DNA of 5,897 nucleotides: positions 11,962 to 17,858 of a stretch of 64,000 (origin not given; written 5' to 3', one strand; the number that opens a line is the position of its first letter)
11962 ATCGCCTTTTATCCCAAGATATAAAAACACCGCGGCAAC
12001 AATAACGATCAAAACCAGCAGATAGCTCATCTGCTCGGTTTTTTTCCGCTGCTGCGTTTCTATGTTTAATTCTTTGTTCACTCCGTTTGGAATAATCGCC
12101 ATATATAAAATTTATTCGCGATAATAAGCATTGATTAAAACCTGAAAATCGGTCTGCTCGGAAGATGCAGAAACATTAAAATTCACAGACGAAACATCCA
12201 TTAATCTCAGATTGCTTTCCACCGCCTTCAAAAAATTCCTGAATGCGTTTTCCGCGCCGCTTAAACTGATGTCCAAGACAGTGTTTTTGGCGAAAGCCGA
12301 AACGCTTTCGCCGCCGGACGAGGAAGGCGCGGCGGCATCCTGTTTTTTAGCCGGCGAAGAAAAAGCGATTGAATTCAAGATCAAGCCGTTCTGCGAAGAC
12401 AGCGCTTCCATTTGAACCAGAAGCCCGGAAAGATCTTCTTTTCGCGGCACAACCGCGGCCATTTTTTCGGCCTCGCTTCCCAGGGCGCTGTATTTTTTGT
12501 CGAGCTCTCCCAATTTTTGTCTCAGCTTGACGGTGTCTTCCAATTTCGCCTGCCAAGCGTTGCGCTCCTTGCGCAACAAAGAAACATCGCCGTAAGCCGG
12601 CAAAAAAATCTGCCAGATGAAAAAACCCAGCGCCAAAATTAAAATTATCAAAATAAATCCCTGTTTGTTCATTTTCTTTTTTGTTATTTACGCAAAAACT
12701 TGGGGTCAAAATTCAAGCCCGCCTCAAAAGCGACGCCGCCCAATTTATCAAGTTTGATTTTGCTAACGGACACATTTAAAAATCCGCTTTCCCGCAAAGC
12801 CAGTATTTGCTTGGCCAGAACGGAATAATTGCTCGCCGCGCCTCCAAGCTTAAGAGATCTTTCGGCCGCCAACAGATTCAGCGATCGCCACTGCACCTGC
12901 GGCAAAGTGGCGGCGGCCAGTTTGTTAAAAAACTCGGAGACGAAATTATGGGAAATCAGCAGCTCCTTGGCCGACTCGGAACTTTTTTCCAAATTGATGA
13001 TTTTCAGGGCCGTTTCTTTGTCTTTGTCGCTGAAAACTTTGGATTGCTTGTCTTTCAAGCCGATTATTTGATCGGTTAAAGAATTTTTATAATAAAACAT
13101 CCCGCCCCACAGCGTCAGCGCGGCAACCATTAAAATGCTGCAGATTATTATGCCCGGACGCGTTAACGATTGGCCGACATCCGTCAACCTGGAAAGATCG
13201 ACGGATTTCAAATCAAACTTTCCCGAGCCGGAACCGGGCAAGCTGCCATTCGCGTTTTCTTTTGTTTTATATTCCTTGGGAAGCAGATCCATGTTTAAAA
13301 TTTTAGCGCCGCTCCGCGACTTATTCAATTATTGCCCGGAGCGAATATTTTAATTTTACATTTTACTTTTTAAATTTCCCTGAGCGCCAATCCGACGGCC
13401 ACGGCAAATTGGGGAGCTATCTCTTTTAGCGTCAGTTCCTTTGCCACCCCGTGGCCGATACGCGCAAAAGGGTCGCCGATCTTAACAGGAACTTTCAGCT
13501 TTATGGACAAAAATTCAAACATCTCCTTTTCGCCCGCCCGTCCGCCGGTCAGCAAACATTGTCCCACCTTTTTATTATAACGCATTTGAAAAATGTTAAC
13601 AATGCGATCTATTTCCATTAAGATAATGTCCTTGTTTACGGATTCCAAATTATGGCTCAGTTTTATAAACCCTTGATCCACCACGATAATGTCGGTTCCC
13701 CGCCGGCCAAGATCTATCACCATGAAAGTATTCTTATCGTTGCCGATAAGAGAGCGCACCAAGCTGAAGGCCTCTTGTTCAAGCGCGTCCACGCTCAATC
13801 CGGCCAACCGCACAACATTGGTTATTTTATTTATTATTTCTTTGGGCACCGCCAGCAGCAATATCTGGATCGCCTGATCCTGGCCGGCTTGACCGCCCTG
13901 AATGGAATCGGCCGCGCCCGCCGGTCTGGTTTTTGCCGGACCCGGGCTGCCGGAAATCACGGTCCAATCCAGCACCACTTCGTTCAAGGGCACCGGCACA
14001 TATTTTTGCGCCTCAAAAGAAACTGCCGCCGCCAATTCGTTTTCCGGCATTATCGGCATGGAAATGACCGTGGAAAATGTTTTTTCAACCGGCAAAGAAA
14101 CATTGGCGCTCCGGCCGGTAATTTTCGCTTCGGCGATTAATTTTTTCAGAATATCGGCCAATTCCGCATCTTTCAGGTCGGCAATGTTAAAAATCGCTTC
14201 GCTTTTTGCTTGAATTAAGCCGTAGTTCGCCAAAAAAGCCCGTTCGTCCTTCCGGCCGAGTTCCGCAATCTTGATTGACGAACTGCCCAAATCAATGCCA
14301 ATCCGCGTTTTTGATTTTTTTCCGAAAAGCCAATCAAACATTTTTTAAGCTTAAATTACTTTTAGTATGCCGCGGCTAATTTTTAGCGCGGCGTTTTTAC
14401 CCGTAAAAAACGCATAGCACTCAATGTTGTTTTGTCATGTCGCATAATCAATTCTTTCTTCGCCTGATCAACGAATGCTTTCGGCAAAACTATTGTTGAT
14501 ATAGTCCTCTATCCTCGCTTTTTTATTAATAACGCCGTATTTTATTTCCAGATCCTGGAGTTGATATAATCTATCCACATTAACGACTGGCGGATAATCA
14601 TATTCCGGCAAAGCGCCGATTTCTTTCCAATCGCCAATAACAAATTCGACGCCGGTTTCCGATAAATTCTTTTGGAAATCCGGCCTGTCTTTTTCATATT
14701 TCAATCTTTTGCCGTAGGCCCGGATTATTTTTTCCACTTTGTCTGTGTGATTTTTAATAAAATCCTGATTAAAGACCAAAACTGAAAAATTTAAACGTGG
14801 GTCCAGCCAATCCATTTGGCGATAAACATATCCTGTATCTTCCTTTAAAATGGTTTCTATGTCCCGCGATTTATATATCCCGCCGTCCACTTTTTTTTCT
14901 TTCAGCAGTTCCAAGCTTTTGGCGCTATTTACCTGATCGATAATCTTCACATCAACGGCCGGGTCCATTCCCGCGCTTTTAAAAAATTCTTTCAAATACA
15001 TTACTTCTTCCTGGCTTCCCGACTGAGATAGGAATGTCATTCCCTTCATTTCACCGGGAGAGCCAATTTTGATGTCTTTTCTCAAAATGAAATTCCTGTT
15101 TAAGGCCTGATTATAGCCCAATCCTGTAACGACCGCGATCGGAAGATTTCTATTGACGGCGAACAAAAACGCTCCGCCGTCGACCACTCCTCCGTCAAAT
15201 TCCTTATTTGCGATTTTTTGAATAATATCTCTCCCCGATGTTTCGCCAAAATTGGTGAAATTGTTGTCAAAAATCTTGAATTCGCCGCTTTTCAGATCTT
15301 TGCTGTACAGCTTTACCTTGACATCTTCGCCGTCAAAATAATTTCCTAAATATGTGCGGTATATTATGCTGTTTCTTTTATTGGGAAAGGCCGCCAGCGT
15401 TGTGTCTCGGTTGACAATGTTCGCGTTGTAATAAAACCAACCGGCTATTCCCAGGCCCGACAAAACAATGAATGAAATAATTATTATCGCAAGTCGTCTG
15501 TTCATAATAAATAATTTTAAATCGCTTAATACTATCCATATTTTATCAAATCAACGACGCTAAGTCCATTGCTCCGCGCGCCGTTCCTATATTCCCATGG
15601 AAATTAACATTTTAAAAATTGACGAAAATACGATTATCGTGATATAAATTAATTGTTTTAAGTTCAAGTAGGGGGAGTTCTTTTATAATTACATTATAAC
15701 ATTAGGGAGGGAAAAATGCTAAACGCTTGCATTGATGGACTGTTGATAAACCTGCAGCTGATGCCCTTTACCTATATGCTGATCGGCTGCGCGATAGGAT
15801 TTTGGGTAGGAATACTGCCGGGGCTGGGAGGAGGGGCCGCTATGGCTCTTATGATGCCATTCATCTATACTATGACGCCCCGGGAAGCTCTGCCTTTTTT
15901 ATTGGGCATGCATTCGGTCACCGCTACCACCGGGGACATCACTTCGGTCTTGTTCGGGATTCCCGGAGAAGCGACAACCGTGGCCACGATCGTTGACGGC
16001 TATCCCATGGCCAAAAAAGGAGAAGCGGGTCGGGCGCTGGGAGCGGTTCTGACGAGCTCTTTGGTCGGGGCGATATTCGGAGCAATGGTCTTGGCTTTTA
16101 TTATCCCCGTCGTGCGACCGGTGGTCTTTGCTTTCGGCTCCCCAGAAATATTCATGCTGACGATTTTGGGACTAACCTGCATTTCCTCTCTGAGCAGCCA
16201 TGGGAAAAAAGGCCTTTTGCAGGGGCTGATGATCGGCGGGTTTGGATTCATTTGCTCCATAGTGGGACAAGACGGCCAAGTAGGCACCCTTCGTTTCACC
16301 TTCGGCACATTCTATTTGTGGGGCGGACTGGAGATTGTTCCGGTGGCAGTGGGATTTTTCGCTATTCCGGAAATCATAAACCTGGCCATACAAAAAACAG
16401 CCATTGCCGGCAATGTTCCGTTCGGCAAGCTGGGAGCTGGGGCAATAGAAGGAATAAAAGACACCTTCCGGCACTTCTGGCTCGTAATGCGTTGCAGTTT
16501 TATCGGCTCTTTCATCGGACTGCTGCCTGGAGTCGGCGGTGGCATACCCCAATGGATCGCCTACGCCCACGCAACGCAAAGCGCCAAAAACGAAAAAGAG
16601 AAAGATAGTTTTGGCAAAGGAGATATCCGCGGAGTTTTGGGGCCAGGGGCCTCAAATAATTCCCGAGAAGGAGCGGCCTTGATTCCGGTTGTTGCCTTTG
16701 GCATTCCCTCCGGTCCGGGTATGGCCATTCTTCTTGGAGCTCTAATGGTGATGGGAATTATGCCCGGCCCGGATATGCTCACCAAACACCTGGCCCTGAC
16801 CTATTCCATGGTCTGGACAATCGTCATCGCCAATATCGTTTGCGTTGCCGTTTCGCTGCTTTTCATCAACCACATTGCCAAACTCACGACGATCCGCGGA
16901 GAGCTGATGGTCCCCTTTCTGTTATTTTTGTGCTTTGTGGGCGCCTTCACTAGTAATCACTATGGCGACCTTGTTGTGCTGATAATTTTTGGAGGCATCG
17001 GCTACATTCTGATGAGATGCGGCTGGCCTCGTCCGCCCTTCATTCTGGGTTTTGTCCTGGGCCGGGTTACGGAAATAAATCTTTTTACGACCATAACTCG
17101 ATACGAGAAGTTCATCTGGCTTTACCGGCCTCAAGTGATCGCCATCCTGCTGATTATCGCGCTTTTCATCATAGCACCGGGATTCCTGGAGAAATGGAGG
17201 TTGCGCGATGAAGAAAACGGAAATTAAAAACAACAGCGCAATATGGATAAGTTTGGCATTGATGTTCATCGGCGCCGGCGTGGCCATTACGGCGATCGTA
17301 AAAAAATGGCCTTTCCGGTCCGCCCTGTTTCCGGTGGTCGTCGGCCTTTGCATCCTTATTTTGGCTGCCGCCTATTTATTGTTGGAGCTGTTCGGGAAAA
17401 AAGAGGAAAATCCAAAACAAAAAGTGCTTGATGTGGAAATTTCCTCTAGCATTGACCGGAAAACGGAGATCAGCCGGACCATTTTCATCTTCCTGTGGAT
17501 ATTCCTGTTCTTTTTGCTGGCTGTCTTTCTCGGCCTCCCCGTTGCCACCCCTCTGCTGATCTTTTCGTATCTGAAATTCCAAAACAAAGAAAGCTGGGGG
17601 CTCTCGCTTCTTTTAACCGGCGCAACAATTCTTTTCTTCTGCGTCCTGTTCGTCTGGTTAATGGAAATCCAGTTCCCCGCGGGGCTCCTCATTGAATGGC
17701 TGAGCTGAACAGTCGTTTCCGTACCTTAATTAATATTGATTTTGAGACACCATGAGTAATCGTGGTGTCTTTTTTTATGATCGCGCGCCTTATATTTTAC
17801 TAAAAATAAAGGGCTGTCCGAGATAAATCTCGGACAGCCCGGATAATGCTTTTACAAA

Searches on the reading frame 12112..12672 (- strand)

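Call 8: search_protein_families(library=pfam, proteins=[window:12112-12672:-], max_evalue=0.001)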
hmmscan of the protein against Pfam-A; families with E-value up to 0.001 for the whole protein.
window:12112-12672:- (186 aa): 1 family
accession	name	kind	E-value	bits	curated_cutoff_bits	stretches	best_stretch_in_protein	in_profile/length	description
PF04350.18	PilO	-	8.1e-07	29.7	22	1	35-183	6-141/145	Pilus assembly protein, PilO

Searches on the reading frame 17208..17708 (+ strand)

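Call 8: search_protein_families(library=pfam, proteins=[window:17208-17708:+], max_evalue=0.001)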
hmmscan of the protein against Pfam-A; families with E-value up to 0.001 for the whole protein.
window:17208-17708:+ (166 aa): 1 family
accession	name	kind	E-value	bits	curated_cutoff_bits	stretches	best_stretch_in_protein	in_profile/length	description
PF07331.16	TctB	-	9.8e-13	48.9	29.1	1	13-157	2-137/137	Tripartite tricarboxylate transporter TctB family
